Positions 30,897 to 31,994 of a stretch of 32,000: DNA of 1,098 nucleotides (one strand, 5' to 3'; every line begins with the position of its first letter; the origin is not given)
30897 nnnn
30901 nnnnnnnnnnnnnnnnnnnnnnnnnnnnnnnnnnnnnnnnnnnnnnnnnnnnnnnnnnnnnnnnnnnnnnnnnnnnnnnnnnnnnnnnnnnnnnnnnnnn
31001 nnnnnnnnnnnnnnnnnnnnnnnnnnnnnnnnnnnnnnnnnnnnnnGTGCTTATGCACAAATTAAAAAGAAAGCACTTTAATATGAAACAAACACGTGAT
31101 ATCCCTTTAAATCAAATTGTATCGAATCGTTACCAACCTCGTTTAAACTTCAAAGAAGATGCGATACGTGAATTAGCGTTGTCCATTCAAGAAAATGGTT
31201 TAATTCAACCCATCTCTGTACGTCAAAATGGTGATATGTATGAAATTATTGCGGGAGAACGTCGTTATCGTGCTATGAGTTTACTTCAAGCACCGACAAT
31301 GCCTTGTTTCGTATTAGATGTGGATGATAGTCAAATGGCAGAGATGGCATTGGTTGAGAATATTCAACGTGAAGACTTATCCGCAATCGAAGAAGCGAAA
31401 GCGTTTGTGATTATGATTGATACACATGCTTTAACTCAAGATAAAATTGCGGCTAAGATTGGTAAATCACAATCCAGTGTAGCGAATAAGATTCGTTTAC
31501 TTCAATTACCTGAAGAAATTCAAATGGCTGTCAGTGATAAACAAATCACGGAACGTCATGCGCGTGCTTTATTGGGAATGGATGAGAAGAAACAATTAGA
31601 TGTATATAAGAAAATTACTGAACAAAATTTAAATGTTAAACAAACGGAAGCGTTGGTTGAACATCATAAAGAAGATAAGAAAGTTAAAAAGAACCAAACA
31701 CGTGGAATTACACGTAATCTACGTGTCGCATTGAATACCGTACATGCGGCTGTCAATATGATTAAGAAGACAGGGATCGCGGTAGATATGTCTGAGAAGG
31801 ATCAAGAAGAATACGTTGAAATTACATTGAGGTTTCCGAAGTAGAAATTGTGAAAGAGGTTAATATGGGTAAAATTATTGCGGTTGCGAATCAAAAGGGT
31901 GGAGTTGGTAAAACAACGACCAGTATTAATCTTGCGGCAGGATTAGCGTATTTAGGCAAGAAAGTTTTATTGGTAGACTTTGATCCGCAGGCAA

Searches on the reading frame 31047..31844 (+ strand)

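Call 70: search_protein_families(library=pfam, proteins=[window:31047-31844:+], max_evalue=0.001)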
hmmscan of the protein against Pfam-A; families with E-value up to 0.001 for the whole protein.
window:31047-31844:+ (265 aa): 2 families
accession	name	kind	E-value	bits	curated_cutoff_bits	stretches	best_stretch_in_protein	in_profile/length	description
PF17762.8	HTH_ParB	-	4.6e-34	117.1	22.6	1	109-208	1-101/102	ParB HTH domain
PF02195.25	ParB_N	-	2.2e-29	101.8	26.3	1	15-107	2-95/95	ParB N-terminal domain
